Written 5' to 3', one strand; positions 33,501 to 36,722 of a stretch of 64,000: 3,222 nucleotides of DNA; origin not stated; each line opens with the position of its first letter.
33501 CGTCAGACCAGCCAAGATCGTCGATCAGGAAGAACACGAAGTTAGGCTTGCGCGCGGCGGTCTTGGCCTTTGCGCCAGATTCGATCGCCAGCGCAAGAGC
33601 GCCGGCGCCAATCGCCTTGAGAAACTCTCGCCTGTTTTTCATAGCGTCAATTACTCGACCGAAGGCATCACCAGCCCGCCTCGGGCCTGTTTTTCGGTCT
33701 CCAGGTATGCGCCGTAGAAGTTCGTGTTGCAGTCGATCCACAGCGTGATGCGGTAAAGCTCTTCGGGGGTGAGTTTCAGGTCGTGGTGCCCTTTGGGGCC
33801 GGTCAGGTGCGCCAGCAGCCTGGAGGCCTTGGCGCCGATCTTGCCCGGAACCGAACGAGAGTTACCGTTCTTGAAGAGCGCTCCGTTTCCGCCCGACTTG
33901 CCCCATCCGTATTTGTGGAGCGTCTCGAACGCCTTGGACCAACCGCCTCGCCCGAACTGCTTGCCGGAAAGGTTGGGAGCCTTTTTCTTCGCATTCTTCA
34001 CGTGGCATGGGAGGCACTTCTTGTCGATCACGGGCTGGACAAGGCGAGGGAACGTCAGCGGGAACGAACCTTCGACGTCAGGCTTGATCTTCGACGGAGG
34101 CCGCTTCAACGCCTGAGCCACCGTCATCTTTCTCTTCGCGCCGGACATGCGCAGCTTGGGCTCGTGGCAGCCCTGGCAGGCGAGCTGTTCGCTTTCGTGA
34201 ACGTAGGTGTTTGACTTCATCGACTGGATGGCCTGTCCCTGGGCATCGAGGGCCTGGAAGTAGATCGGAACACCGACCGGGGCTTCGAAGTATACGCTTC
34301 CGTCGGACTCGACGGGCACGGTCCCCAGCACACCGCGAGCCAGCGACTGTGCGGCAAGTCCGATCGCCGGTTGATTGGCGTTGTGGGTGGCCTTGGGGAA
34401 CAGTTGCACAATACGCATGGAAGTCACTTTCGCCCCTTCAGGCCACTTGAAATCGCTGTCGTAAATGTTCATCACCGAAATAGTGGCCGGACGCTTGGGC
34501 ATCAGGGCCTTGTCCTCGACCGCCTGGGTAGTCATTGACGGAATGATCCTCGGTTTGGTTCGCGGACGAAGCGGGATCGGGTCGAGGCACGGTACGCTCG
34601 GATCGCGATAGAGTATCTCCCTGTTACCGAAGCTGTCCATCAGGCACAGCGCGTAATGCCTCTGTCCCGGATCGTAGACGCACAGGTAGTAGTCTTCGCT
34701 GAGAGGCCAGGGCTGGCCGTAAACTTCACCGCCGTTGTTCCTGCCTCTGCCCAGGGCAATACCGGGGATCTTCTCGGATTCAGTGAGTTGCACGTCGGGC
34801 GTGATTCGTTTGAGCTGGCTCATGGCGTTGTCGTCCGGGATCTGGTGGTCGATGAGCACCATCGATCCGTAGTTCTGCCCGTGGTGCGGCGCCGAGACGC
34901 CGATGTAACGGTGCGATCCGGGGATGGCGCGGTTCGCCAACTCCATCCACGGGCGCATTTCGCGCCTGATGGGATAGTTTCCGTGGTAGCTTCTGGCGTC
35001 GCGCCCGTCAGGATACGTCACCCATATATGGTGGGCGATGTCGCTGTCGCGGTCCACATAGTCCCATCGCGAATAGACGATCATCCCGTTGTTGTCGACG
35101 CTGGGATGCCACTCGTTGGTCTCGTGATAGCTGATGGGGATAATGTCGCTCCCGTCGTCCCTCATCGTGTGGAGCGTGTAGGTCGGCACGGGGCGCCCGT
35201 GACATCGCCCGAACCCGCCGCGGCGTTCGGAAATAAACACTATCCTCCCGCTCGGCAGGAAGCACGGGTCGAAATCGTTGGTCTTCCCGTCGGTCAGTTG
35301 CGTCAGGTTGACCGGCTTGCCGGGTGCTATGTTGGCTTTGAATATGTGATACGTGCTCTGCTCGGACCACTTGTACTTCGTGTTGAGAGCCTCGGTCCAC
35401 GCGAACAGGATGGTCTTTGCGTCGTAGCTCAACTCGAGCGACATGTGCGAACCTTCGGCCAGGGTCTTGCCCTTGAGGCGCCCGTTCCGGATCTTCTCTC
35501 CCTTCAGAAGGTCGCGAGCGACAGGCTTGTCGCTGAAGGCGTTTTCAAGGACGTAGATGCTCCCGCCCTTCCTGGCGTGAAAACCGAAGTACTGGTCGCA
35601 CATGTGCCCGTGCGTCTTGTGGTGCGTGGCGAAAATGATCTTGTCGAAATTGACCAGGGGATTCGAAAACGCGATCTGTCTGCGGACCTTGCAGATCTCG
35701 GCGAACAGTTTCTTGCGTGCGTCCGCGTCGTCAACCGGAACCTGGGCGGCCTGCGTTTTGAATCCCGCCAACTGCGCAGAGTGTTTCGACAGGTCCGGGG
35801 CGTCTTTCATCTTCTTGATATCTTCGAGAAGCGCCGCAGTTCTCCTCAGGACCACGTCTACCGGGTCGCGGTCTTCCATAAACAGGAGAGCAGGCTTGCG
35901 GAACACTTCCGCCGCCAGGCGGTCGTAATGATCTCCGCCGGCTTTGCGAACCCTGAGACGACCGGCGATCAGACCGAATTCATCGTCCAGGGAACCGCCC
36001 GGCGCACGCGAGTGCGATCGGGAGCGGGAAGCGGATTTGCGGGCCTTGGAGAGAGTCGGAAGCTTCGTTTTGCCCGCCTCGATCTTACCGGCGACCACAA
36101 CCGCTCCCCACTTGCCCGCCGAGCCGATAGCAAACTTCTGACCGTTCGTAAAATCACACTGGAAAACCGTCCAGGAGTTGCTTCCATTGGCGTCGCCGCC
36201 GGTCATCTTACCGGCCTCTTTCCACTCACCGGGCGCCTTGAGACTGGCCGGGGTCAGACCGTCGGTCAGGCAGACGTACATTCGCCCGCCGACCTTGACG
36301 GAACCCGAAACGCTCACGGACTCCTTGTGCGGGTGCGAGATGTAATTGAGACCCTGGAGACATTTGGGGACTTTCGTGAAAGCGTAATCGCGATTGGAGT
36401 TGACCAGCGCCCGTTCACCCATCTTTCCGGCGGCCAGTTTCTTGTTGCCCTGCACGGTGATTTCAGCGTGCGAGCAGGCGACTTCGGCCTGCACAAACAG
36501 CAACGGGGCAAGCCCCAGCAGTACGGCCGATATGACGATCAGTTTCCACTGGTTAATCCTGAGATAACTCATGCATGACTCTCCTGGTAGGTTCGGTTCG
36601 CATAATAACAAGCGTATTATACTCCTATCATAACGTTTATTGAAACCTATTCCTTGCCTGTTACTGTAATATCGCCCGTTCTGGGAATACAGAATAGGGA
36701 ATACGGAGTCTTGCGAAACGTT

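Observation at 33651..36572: Family member 4 sits 8 bp upstream of a formylglycine sulfatase on the same strand, a likely operon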

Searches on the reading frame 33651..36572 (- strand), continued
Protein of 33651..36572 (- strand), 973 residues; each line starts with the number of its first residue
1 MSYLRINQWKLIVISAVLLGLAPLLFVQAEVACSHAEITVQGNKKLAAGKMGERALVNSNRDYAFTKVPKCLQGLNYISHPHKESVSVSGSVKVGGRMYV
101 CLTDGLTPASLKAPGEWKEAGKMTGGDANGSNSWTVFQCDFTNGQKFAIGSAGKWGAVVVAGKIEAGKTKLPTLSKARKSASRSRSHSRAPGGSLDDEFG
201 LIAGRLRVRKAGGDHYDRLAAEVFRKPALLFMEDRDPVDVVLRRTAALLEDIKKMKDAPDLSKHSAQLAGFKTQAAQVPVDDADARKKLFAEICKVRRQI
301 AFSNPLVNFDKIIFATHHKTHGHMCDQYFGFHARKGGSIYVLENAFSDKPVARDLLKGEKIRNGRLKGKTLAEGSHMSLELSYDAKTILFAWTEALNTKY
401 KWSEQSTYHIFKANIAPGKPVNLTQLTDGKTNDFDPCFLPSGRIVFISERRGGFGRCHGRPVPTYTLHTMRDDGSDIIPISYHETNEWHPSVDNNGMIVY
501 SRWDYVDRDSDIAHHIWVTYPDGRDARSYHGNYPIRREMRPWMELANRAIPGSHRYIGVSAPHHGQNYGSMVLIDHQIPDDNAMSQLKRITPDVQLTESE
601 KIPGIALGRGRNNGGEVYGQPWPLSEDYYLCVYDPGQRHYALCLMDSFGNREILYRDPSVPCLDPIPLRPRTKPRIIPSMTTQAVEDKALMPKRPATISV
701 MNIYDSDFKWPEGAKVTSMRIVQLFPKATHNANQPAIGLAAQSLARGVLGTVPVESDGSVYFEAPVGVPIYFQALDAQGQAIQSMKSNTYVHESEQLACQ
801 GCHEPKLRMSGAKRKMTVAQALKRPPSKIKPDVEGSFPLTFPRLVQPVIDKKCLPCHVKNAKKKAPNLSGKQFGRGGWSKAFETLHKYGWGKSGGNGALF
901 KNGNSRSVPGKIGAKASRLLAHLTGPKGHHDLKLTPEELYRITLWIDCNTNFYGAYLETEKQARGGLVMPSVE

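Call 82: search_solved_structures(query=L101:5995-7560:+, max_evalue=1e-40)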
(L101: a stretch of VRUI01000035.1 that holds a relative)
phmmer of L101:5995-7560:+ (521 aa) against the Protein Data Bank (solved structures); distinct sequences matched with E-value up to 1e-40: 8.
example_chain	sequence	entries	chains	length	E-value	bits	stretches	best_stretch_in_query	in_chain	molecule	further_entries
2qzu_A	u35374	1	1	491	2.4e-52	181.6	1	35-482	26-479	Putative sulfatase yidJ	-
7oz8_AAA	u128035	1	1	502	8.8e-51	176.5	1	32-496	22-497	Choline-sulfatase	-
5g2v_A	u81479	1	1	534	9.7e-49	169.7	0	32-302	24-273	N-ACETYLGLUCOSAMINE-6-SULFATASE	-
6j66_A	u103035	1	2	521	4e-48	167.7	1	25-470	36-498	Chondroitin sulfate/dermatan sulfate 4-O-endosulfatase protein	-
6hr5_A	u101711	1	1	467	2.1e-44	155.4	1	24-479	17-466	Alpha-L-rhamnosidase/sulfatase (GH78)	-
9s8y_A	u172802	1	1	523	2e-43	152.2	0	262-469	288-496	Sulfatase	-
9ihk_D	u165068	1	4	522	4.6e-43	151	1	59-477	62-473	Sulfatase_S1_30A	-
7ebp_A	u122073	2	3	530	5.8e-43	150.6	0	262-469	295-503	Sulfatase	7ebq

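Call 100: search_protein_families(library=pfam, proteins=[L090:5983-7857:-, L090:13143-14510:+, L008:10815-12539:-, L008:4168-6246:+, L089:6516-7817:-, L089:10578-12338:-, L091:10603-12258:+, L093:6508-7944:-, L136:11003-12028:+, L136:12156-15164:+], max_evalue=0.0001)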
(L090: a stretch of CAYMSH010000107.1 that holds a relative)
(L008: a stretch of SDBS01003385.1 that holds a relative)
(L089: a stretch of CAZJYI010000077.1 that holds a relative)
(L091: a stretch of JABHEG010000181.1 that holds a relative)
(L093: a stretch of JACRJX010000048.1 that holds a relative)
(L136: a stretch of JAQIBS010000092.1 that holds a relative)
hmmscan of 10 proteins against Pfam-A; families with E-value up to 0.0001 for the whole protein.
L090:5983-7857:- (624 aa): 1 family
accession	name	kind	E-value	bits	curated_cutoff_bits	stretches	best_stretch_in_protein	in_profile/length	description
PF07940.18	Hepar_II_III_C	-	5.7e-05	23.2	24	0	388-545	7-159/237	Heparinase II/III-like, C-terminal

L090:13143-14510:+ (456 aa): 1 family
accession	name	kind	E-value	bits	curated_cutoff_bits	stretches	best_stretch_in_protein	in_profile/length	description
PF13385.13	Laminin_G_3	-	8.3e-21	75.1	27.6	1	62-201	13-151/151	Concanavalin A-like lectin/glucanases superfamily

L008:10815-12539:- (574 aa): 5 families
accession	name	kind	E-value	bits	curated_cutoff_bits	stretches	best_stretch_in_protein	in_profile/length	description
PF07719.23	TPR_2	-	9.2e-17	60.2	27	0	73-104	1-32/34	Tetratricopeptide repeat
PF13428.12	TPR_14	-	2.4e-09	37.4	23.5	0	78-108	6-36/44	Tetratricopeptide repeat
PF14559.12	TPR_19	-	3.2e-06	27.8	25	0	354-382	3-31/68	Tetratricopeptide repeat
PF13432.12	TPR_16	-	4.4e-06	27.5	32.7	0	78-114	2-35/65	Tetratricopeptide repeat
PF13181.12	TPR_8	-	6.9e-06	26.3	25.7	0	356-374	15-33/34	Tetratricopeptide repeat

L008:4168-6246:+ (692 aa): 0 families

L089:6516-7817:- (433 aa): 0 families

L089:10578-12338:- (586 aa): 0 families

L091:10603-12258:+ (551 aa): 1 family
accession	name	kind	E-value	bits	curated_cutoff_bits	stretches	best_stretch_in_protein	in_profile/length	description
PF04734.18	Ceramidase_alk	-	8.1e-11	41.7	32.1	1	117-330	1-228/509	Neutral/alkaline non-lysosomal ceramidase, N-terminal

L093:6508-7944:- (478 aa): 4 families
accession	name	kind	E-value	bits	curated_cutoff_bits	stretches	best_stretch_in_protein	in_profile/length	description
PF01041.23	DegT_DnrJ_EryC1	-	1.6e-99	333.9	19.8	1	79-414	7-321/360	DegT/DnrJ/EryC1/StrS aminotransferase family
PF01212.27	Beta_elim_lyase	-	3.2e-07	30.4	27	1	100-357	34-277/288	Beta-eliminating lyase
PF01053.26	Cys_Met_Meta_PP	-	2.1e-06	27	27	1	102-221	56-175/381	Cys/Met metabolism PLP-dependent enzyme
PF00155.27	Aminotran_1_2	-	2.3e-06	27.5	19.7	1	98-216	42-182/361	Aminotransferase class I and II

L136:11003-12028:+ (341 aa): 1 family
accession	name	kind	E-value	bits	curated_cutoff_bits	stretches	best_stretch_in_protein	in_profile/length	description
PF07751.16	Abi_2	-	3.4e-50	171.3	25.6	1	68-253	3-184/184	Abi-like protein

L136:12156-15164:+ (1002 aa): 2 families
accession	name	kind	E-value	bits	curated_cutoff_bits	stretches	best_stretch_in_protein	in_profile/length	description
PF08305.17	NPCBM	-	2.6e-22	79.8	23.9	1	859-1000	2-136/137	NPCBM/NEW2 domain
PF02065.24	Melibiase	-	2.5e-07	30.5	27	1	270-397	65-190/347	Melibiase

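Call 101: search_protein_families(library=pfam, proteins=[L088:4887-6581:-, L099:4909-6996:-, L099:14942-16750:-, L086:2531-4162:-, L086:7970-9148:-, L053:1-2625:+, L053:2636-3364:-, L101:11886-17912:-, L093:11890-13248:-, L091:6999-7904:-], max_evalue=0.0001)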
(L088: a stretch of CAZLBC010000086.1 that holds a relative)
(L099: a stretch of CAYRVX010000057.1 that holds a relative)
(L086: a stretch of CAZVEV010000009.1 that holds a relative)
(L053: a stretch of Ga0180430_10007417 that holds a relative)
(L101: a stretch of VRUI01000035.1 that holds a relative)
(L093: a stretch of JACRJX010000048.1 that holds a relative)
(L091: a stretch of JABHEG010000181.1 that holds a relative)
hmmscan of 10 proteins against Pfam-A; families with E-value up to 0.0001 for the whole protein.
L088:4887-6581:- (564 aa): 18 families
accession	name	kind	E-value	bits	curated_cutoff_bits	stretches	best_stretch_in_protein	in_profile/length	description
PF14559.12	TPR_19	-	2.1e-30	105.3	25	3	336-397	6-67/68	Tetratricopeptide repeat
PF13428.12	TPR_14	-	1.5e-27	93.6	23.5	0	146-183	4-41/44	Tetratricopeptide repeat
PF25064.1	ARM_TT21_5th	-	9.9e-13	48.9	27.8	0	463-553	7-100/117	TT21 fifth ARM repeats domain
PF13432.12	TPR_16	-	1.7e-12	48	32.7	0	331-388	7-64/65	Tetratricopeptide repeat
PF07719.23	TPR_2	-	2.6e-12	46.3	27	0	258-286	6-34/34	Tetratricopeptide repeat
PF13424.12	TPR_12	-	1.3e-11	44.9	30.1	0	216-281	7-73/77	Tetratricopeptide repeat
PF13174.12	TPR_6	-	1.1e-10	41.9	26.3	0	357-382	2-27/33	Tetratricopeptide repeat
PF24575.1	TPR_Slam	-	6.5e-10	39.8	35.2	0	369-408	61-100/104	Surface lipoprotein assembly modifier, N-terminal TPR repeats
PF23914.1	TPR_CcmH_CycH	-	2.7e-09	37.5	42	1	341-445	36-143/158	Cytochrome c-type biogenesis protein H TPR domain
PF13176.12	TPR_7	-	1.7e-08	34.3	27.9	0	498-526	6-34/36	Tetratricopeptide repeat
PF13414.12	TPR_11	-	1.8e-08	34.3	26.8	0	152-180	3-31/42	TPR repeat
PF13431.12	TPR_17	-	6.3e-08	32.7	24.4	0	275-307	1-33/34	Tetratricopeptide repeat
PF13429.12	TPR_15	-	1.8e-06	28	26.2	0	358-466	149-257/280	Tetratricopeptide repeat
PF20308.4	TPR-S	-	3e-06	28.2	27.6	0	303-365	2-61/102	Tetratricopeptide Repeats-Sensor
PF13181.12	TPR_8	-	3.8e-06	27.1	25.7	0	358-383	4-29/34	Tetratricopeptide repeat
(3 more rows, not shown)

L099:4909-6996:- (695 aa): 7 families
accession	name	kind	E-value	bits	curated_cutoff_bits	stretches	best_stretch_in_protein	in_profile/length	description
PF17191.10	RecG_wedge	-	1.8e-26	93.1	23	1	13-177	1-160/162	RecG wedge domain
PF00270.35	DEAD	-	2.7e-22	79.7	26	1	271-430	3-164/167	DEAD/DEAH box helicase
PF00271.37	Helicase_C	-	4.6e-20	72.4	23.5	1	503-583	32-109/110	Helicase conserved C-terminal domain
PF19833.4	RecG_dom3_C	-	4.8e-15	55.8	26.8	1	610-680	1-72/87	ATP-dependent DNA helicase RecG, domain 3, C-terminal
PF04851.21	ResIII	-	3e-10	40.7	22.5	1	267-425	3-162/164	Type III restriction enzyme, res subunit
PF01336.31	tRNA_anti-codon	-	9.8e-08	32.3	27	1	67-136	2-71/75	OB-fold nucleic acid binding domain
PF00176.29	SNF2-rel_dom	-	2.7e-05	23.9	24.9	1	285-430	14-168/290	SNF2-related domain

L099:14942-16750:- (602 aa): 2 families
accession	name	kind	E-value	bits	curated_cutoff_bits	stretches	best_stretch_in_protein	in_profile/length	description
PF06439.18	3keto-disac_hyd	-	4e-39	135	26.8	1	427-595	1-187/187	3-keto-disaccharide hydrolase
PF06283.17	ThuA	-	1.4e-33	117.4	33.4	1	178-402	12-209/209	Trehalose utilisation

L086:2531-4162:- (543 aa): 0 families

L086:7970-9148:- (392 aa): 1 family
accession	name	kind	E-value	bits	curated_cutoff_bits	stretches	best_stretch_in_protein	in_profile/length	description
PF02547.20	Queuosine_synth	-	1.2e-124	416.1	25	1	40-391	1-322/322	Queuosine biosynthesis protein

L053:1-2625:+ (874 aa): 1 family
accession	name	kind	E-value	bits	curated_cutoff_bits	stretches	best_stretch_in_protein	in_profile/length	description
PF00873.25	ACR_tran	-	1.3e-186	622.8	28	2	2-713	227-913/1021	AcrB/AcrD/AcrF family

L053:2636-3364:- (242 aa): 1 family
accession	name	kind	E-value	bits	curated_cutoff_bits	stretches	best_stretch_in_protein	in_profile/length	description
PF17829.7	GH115_C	-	1.1e-07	32.3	24.1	0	84-236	22-172/172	Glycosyl hydrolase family 115 C-terminal domain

L101:11886-17912:- (2008 aa): 3 families
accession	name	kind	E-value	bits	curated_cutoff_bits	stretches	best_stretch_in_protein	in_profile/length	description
PF17973.7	bMG10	-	8.8e-30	104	26.2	1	1872-1995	3-131/131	Bacterial Alpha-2-macroglobulin MG10 domain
PF00207.28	A2M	-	6.2e-21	74.5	21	1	1246-1336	1-92/92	Alpha-2-macroglobulin family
PF01835.25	MG2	-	1.5e-16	61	32.8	1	587-678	2-92/96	MG2 domain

L093:11890-13248:- (452 aa): 0 families

L091:6999-7904:- (301 aa): 1 family
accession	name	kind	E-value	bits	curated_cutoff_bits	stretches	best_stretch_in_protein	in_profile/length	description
PF22701.2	Mala_s_1-like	-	3.8e-05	24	27.5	1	126-227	23-129/195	Mal s 1 allergenic protein-like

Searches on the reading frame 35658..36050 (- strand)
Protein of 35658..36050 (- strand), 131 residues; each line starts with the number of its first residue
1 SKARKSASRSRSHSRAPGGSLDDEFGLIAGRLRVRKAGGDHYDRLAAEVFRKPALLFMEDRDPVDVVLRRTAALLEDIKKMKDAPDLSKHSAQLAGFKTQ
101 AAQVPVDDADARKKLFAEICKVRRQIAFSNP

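Call 70: search_protein_families(library=pfam, proteins=[window:35658-36050:-], max_evalue=10)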
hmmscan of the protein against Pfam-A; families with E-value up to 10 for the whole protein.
window:35658-36050:- (131 aa): 0 families
